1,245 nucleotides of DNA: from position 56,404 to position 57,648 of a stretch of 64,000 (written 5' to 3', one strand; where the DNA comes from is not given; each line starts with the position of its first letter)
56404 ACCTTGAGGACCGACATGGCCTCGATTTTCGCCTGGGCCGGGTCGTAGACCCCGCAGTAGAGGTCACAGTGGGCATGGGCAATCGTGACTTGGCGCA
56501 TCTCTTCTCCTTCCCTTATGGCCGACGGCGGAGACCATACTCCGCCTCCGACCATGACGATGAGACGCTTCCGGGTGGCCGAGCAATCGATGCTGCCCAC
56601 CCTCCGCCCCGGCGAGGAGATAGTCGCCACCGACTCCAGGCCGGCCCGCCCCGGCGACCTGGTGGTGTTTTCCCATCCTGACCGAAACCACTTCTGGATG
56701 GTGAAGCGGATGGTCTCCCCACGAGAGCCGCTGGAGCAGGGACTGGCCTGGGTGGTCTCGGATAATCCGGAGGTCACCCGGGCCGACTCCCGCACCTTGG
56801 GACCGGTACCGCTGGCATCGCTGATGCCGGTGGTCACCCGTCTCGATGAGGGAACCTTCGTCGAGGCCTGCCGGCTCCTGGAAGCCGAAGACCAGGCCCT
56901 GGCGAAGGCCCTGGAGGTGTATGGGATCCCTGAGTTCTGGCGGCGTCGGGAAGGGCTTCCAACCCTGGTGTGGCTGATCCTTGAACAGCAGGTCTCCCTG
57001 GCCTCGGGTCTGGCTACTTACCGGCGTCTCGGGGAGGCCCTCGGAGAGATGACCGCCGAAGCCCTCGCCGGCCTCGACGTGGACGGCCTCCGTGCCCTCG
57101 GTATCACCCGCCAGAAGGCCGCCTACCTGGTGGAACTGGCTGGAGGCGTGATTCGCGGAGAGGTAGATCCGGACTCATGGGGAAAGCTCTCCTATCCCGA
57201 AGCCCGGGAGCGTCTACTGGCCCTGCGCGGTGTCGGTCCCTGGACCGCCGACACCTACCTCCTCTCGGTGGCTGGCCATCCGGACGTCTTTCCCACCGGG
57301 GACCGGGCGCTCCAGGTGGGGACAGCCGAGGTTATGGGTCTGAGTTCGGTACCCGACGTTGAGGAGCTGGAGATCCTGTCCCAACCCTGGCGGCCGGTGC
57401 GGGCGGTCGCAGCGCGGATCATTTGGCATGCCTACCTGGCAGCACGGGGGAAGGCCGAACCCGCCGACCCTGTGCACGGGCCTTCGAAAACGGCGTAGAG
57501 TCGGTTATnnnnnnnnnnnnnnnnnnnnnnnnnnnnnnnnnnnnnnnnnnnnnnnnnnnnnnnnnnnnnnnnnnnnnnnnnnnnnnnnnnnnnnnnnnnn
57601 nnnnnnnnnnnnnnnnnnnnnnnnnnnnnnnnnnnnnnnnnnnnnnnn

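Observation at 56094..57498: Ni-SOD gene divergent from a SodX-like maturation peptidase that is fused in-frame to an AlkA-type HhH-GPD DNA-glycosylase domain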

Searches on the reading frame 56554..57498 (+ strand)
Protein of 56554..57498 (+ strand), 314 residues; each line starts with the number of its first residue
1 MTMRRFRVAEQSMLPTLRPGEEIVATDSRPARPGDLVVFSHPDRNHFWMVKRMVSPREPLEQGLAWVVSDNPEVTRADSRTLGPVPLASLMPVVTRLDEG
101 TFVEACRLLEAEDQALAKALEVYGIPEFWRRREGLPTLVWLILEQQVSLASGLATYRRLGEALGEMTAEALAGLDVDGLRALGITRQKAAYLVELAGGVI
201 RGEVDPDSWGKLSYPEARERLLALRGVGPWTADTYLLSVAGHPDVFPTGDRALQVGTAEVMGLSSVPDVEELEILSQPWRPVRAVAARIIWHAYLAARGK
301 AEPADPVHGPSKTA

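Call 3: search_protein_families(library=pfam, proteins=[window:56554-57498:+], max_evalue=0.01)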
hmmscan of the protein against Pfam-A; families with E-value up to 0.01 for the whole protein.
window:56554-57498:+ (314 aa): 3 families
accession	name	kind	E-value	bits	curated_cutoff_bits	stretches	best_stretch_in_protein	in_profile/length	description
PF00730.31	HhH-GPD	-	5.8e-12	46.4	26.2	1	139-280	1-107/108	HhH-GPD superfamily base excision DNA repair protein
PF10502.14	Peptidase_S26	-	7.2e-07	29.7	22.9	1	4-54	24-78/168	Signal peptidase, peptidase S26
PF00717.28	Peptidase_S24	-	0.00048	20.2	23.3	1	7-74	39-98/116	Peptidase S24-like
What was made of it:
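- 56842..57468 (+): Short Mag/AlkA2-type HhH-GPD DNA glycosylase domain, residues 97-~305. The HhH hairpin G226-V-G228 starts at 57229, and the catalytic Asp250 is at codon 57301-57303. PF00730 scores 46.4 bits (call 3).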

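Call 4: search_protein_families(library=ncbifam, proteins=[window:56554-57498:+], max_evalue=0.01)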
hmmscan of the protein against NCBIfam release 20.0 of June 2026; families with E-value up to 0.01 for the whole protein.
window:56554-57498:+ (314 aa): 5 families
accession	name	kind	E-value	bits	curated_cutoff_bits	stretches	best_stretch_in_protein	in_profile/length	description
TIGR02754.1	sod_Ni_protease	equivalog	6.3e-11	42.6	63.25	1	7-94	2-88/90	nickel-type superoxide dismutase maturation protease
TIGR02227.1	sigpep_I_bact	equivalog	1.9e-06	27.9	47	1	4-54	21-75/162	signal peptidase I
NF007641.0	PRK10308.1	equivalog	5e-06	26.3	229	1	167-293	157-274/285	DNA-3-methyladenine glycosylase 2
TIGR00588.1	ogg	subfamily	0.00024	20.3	397.85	1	168-247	166-248/310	8-oxoguanine DNA-glycosylase (ogg)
TIGR03252.1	TIGR03252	hypoth_equivalog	0.0081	15.8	136.5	0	133-183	17-67/189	HhH-GPD-type base excision DNA repair protein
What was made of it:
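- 56554..56841 (+): SodX-like S26 protease domain, residues 1-96. Catalytic Ser12 is at codon 56587-56589 and Lys51 at codon 56704-56706. PF10502 is above its gathering score, and TIGR02754 is the best NCBIfam match (calls 3, 4).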

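Call 5: find_homologous_proteins(query=window:56554-57498:+, max_evalue=0.00001)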
Query window:56554-57498:+ (314 aa): 1248 proteins with E <= 0.00001 among 8000 candidates; the best 120 are listed.
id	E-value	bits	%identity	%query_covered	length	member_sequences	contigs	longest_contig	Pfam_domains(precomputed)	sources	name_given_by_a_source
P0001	2.1e-202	689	100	99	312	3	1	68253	PF00730.32,PF10502.15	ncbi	ncbi:MAG: hypothetical protein ACE5F5_00280 [Acidimicrobiia bacterium]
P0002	5.4e-144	497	74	99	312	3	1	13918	PF00730.32,PF10502.15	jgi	jgi:DNA-3-methyladenine glycosylase II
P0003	6.5e-120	418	59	100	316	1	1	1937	PF00730.32,PF10502.15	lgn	-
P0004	1.2e-119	417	61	98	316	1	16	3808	PF00730.32,PF10502.15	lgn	-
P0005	1.4e-119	417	62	98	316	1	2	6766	PF00730.32,PF10502.15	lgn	-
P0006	6.9e-119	415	62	98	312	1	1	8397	PF00730.32,PF10502.15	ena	-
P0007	9.5e-118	411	60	98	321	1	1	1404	PF00730.32,PF10502.15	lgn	-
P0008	2.0e-117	410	65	97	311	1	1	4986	PF00730.32,PF10502.15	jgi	jgi:DNA-3-methyladenine glycosylase II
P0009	1.3e-116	407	62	98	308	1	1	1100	PF00730.32,PF10502.15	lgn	-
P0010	1.6e-116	407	61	98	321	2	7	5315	PF00730.32,PF10502.15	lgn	-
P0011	1.9e-116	407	63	97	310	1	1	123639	PF00730.32,PF10502.15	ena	-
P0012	5.5e-116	405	61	98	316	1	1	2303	PF00730.32,PF10502.15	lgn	-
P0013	8.4e-116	405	60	98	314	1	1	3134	PF00730.32,PF10502.15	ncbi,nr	ncbi:MAG: DNA-3-methyladenine glycosylase 2 family protein [Actinobacteria bacterium]|nr:DNA-3-methy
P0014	1.5e-115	404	60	97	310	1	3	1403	PF00730.32,PF10502.15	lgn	-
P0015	2.0e-115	403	62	97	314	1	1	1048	PF00730.32,PF00717.29,PF10502.15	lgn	-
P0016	2.2e-115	403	61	98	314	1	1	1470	PF00730.32,PF10502.15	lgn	-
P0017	2.5e-115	403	59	100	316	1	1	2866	PF00730.32,PF10502.15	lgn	-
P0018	4.8e-115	402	62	98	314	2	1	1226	PF00730.32,PF10502.15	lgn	-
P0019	1.1e-114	401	59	100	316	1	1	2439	PF00730.32,PF10502.15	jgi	jgi:DNA-3-methyladenine glycosylase II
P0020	1.1e-114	401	61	98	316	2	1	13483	PF00730.32,PF10502.15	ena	-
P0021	2.0e-114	400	60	97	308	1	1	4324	PF00730.32,PF10502.15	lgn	-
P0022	3.6e-114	399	57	98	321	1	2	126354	PF00730.32,PF00717.29,PF10502.15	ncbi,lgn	-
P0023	9.7e-114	398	59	97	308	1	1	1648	PF00730.32,PF10502.15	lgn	-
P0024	9.7e-114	398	59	100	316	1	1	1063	PF00730.32,PF10502.15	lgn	-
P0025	1.1e-113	398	60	98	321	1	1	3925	PF00730.32,PF10502.15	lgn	-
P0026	2.4e-113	397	58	97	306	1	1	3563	PF00730.32,PF10502.15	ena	-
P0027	3.7e-113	396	62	97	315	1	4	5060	PF00730.32,PF10502.15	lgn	-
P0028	5.4e-113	395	61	97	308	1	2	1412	PF00730.32,PF10502.15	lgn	-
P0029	1.1e-112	394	62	97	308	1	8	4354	PF00730.32,PF10502.15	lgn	-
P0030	1.1e-112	394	59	97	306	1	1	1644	PF00730.32,PF10502.15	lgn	-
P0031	1.4e-112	394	60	97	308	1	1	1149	PF00730.32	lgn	-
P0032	1.6e-112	394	60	98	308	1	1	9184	PF00730.32,PF10502.15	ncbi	ncbi:MAG: S26 family signal peptidase [Acidimicrobiia bacterium]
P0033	1.9e-112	394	58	98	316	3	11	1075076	PF00730.32,PF10502.15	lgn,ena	-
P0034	4.0e-112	393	59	99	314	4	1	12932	PF00730.32,PF10502.15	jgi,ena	-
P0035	4.7e-112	392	58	98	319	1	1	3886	PF00730.32,PF10502.15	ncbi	-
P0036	1.9e-111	390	59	98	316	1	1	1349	PF00730.32,PF10502.15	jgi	jgi:DNA-3-methyladenine glycosylase II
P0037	2.8e-111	390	60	96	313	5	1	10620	PF00730.32,PF10502.15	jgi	jgi:DNA-3-methyladenine glycosylase II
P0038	3.1e-111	390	61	98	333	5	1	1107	PF00730.32,PF10502.15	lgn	-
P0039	3.4e-111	390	60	97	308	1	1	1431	PF00730.32,PF10502.15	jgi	jgi:DNA-3-methyladenine glycosylase II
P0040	3.7e-111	389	59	99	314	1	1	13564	PF00730.32,PF10502.15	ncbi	ncbi:MAG: S26 family signal peptidase [Acidimicrobiia bacterium]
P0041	6.3e-111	389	57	98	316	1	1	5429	PF00730.32,PF10502.15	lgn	-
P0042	7.0e-111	388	59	99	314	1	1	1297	PF00730.32,PF10502.15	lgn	-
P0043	7.6e-111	388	63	96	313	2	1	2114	PF00730.32,PF10502.15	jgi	jgi:DNA-3-methyladenine glycosylase II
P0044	2.2e-110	387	57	98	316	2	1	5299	PF00730.32,PF10502.15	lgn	-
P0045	2.3e-110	387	59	97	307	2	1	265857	PF00730.32,PF10502.15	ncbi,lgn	-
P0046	2.5e-110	387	59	98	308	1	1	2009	PF00730.32,PF10502.15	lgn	-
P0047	3.5e-110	386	59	94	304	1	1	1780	PF00730.32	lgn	-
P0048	4.2e-110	386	58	100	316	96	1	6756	PF00730.32,PF10502.15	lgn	-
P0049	5.5e-110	386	57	98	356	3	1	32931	PF00730.32,PF10502.15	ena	-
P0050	6.4e-110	385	58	99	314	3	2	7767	PF00730.32,PF10502.15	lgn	-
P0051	7.8e-110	385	61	96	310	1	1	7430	PF00730.32,PF10502.15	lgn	-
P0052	1.3e-109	384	58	98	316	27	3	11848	PF00730.32,PF10502.15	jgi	jgi:DNA-3-methyladenine glycosylase II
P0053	1.4e-109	384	60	94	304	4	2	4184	PF00730.32,PF10502.15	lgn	-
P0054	1.8e-109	384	62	94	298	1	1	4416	PF00730.32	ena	-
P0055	2.5e-109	383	58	97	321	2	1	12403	PF00730.32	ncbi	-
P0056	2.5e-109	383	57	100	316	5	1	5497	PF00730.32,PF10502.15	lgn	-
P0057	6.2e-109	382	59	96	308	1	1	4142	PF00730.32,PF10502.15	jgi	jgi:DNA-3-methyladenine glycosylase II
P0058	7.0e-109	382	55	98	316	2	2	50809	PF00730.32,PF10502.15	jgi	jgi:DNA-3-methyladenine glycosylase II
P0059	1.2e-108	381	58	97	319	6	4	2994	PF00730.32,PF10502.15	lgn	-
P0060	1.3e-108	381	58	97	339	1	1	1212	PF00730.32,PF10502.15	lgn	-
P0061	2.0e-108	380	55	100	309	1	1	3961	PF00730.32,PF10502.15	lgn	-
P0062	2.4e-108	380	56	98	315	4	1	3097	PF00730.32,PF10502.15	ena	-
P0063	2.8e-108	380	59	94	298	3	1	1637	PF00730.32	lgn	-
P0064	3.5e-108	380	59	98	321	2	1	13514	PF00730.32,PF10502.15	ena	-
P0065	3.9e-108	379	60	97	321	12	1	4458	PF00730.32,PF10502.15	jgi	jgi:DNA-3-methyladenine glycosylase II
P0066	4.0e-108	379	56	98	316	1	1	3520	PF00730.32,PF10502.15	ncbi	-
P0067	5.6e-108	379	57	98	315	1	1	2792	PF00730.32,PF10502.15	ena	-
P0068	5.7e-108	379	60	95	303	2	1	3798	PF00730.32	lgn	-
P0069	7.5e-108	379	57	98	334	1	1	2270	PF00730.32,PF10502.15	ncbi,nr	ncbi:MAG TPA: S26 family signal peptidase [Acidimicrobiia bacterium]|nr:S26 family signal peptidase 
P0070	8.3e-108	378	58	98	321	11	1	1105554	PF00730.32,PF10502.15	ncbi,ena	-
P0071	1.4e-107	378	58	97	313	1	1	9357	PF00730.32,PF10502.15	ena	-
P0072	4.3e-107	376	58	97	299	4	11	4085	PF00730.32,PF00717.29,PF10502.15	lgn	-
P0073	4.8e-107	376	60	94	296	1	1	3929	PF00730.32,PF10502.15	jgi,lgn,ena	jgi:DNA-3-methyladenine glycosylase II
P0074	6.5e-107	375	58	98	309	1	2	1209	PF00730.32,PF10502.15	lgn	-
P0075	7.4e-107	375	58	96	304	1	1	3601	PF00730.32,PF10502.15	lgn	-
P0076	8.4e-107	375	60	97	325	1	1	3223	PF00730.32,PF10502.15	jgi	jgi:DNA-3-methyladenine glycosylase II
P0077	1.1e-106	375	57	97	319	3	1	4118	PF00730.32,PF10502.15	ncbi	-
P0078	1.4e-106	374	58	97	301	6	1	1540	PF00730.32,PF10502.15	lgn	-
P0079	1.6e-106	374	56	100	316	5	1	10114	PF00730.32,PF10502.15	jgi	jgi:DNA-3-methyladenine glycosylase II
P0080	1.7e-106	374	56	98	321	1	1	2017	PF00730.32,PF10502.15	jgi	jgi:DNA-3-methyladenine glycosylase II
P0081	1.8e-106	374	54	100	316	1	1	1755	PF00730.32,PF10502.15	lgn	-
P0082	1.9e-106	374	58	98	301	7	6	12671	PF00730.32,PF00717.29,PF10502.15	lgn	-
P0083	1.9e-106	374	56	98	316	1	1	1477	PF00730.32,PF10502.15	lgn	-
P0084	1.9e-106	374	60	97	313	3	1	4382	PF00730.32,PF10502.15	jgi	jgi:DNA-3-methyladenine glycosylase II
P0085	2.1e-106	374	57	96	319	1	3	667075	PF00730.32,PF10502.15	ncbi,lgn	-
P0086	3.7e-106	373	59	96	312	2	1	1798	PF00730.32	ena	-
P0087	4.0e-106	373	58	96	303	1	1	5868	PF00730.32,PF10502.15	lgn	-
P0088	4.2e-106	373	60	94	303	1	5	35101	PF00730.32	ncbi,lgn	-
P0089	4.5e-106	373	58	95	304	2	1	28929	PF00730.32,PF10502.15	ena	-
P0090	6.7e-106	372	56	98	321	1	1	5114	PF00730.32,PF10502.15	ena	-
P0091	9.7e-106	372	60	95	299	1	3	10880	PF00730.32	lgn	-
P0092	1.1e-105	371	57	97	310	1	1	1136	PF00730.32,PF10502.15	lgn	-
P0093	1.2e-105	371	58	98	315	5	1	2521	PF00730.32,PF10502.15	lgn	-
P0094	1.7e-105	371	60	93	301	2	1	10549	PF00730.32,PF10502.15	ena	-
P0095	1.9e-105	371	57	98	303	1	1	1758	PF00730.32,PF00717.29,PF10502.15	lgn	-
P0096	2.2e-105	370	58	95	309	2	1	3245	PF00730.32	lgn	-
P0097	2.2e-105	370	57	98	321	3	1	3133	PF00730.32,PF10502.15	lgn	-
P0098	2.4e-105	370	56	98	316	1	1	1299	PF00730.32,PF10502.15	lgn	-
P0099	2.6e-105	370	58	98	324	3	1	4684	PF00730.32,PF10502.15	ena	-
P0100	3.0e-105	370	58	98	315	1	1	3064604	PF00730.32,PF10502.15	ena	-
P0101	4.4e-105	369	59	94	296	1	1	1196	PF00730.32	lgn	-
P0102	7.1e-105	369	58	98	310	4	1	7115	PF00730.32,PF10502.15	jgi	jgi:DNA-3-methyladenine glycosylase II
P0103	8.2e-105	369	57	98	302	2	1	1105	PF00730.32,PF00717.29,PF10502.15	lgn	-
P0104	9.5e-105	368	57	97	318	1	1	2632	PF00730.32,PF10502.15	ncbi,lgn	-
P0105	1.1e-104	368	59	97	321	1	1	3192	PF00730.32,PF10502.15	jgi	jgi:DNA-3-methyladenine glycosylase II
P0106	1.2e-104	368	59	97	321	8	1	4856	PF00730.32,PF10502.15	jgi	jgi:DNA-3-methyladenine glycosylase II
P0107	1.2e-104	368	55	97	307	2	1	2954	PF00730.32,PF00717.29,PF10502.15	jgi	jgi:DNA-3-methyladenine glycosylase II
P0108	1.3e-104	368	59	97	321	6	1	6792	PF00730.32,PF10502.15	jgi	jgi:DNA-3-methyladenine glycosylase II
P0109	1.7e-104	367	57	98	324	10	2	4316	PF00730.32,PF10502.15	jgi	jgi:DNA-3-methyladenine glycosylase II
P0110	2.5e-104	367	59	96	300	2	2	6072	PF00730.32,PF10502.15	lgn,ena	-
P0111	2.8e-104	367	57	98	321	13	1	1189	PF00730.32,PF10502.15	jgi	-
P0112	3.3e-104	367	57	98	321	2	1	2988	PF00730.32,PF10502.15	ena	-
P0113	3.5e-104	366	54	98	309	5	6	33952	PF00730.32,PF00717.29,PF10502.15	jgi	jgi:DNA-3-methyladenine glycosylase II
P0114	3.8e-104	366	57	97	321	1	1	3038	PF00730.32,PF10502.15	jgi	jgi:DNA-3-methyladenine glycosylase II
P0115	4.7e-104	366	56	96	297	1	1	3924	PF00730.32,PF10502.15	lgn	-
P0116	5.5e-104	366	58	94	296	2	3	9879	PF00730.32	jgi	jgi:DNA-3-methyladenine glycosylase II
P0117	1.0e-103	365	59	92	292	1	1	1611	PF00730.32,PF10502.15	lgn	-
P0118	1.2e-103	365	58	99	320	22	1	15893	PF00730.32,PF10502.15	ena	-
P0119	1.2e-103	365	57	98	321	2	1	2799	PF00730.32,PF10502.15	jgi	-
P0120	1.8e-103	364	57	98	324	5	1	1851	PF00730.32,PF10502.15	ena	-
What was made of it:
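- Most carry both PF10502 and PF00730 (call 5). Some homologues carry a precomputed PF00717 hit (call 5).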

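Call 7: find_encoding_contigs(protein=P0100, flank=4000, max_places=2)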
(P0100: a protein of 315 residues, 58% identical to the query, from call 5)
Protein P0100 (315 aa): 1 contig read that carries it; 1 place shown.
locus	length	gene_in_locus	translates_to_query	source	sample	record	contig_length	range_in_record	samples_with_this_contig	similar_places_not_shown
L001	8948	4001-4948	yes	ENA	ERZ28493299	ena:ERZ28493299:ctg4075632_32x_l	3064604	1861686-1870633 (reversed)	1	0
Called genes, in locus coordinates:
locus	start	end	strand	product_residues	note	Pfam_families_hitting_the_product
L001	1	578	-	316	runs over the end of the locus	PF08281:Sigma70_r4_2 (faint), PF13384:HTH_23, PF13518:HTH_28 (weak), PF13551:HTH_29 (weak), PF13565:HTH_32 (weak), PF00665:rve (weak), PF13683:rve_3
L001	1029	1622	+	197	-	PF00892:EamA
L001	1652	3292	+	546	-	PF00133:tRNA-synt_1, PF09334:tRNA-synt_1g, PF19303:Anticodon_3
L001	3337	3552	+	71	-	PF09656:PGPGW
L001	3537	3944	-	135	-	PF09055:Sod_Ni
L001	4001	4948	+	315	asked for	PF10502:Peptidase_S26, PF00730:HhH-GPD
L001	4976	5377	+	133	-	PF01842:ACT, PF13291:ACT_4 (faint), PF13840:ACT_7 (faint), PF22629:ACT_AHAS_ss (faint), PF13740:ACT_6 (faint), PF22468:ACT_9 (faint), PF01842:ACT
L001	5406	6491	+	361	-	PF11258:DUF3048, PF17479:DUF3048_C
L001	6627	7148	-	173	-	PF01814:Hemerythrin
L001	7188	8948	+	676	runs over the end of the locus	PF00676:E1_dh, PF02779:Transket_pyr, PF02780:Transketolase_C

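Call 8: find_encoding_contigs(protein=P0070, flank=4000, max_places=2)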
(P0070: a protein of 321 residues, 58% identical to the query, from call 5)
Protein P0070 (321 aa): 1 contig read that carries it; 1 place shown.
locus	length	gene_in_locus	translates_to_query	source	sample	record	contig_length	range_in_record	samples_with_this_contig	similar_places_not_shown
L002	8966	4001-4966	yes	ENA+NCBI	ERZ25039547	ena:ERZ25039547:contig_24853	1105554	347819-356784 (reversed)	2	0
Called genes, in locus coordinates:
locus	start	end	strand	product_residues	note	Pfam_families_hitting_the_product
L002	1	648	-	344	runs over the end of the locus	-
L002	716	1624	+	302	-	PF00892:EamA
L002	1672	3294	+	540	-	PF00133:tRNA-synt_1, PF09334:tRNA-synt_1g, PF19303:Anticodon_3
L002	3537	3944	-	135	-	PF09055:Sod_Ni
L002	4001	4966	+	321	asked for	PF10502:Peptidase_S26, PF00730:HhH-GPD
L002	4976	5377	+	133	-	PF01842:ACT, PF13291:ACT_4 (faint), PF13840:ACT_7 (faint), PF22629:ACT_AHAS_ss (faint), PF13740:ACT_6 (faint), PF22468:ACT_9 (faint), PF01842:ACT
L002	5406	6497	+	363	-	PF11258:DUF3048, PF17479:DUF3048_C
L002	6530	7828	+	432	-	PF01425:Amidase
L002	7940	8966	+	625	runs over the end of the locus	PF01558:POR, PF01855:POR_N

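Call 9: find_encoding_contigs(protein=P0113, flank=4000, max_places=2)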
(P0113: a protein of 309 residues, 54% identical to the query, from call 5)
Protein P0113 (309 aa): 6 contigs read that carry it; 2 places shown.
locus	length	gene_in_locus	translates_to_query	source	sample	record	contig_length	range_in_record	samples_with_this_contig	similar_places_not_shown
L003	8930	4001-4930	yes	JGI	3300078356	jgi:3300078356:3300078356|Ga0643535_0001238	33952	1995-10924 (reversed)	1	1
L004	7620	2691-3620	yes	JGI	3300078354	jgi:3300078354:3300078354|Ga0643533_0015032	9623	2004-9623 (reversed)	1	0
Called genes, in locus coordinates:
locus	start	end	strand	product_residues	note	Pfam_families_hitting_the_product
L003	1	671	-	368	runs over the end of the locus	-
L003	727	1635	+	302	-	PF00892:EamA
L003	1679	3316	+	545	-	PF00133:tRNA-synt_1, PF09334:tRNA-synt_1g, PF19303:Anticodon_3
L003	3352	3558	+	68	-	PF09656:PGPGW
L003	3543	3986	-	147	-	PF09055:Sod_Ni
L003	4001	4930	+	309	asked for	PF00717:Peptidase_S24 (weak), PF10502:Peptidase_S26 (weak), PF00730:HhH-GPD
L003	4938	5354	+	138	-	PF01842:ACT, PF13291:ACT_4 (faint), PF13840:ACT_7 (faint), PF19571:ACT_8 (weak), PF13740:ACT_6 (faint), PF22468:ACT_9 (faint), PF22629:ACT_AHAS_ss (faint), PF01842:ACT (weak)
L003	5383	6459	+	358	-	PF11258:DUF3048, PF17479:DUF3048_C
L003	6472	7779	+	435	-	PF01425:Amidase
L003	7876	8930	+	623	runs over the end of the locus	PF01558:POR, PF01855:POR_N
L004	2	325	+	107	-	?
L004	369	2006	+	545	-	PF00133:tRNA-synt_1, PF09334:tRNA-synt_1g, PF19303:Anticodon_3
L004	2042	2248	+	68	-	PF09656:PGPGW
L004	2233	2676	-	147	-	PF09055:Sod_Ni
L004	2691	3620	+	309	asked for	PF00717:Peptidase_S24 (weak), PF10502:Peptidase_S26 (weak), PF00730:HhH-GPD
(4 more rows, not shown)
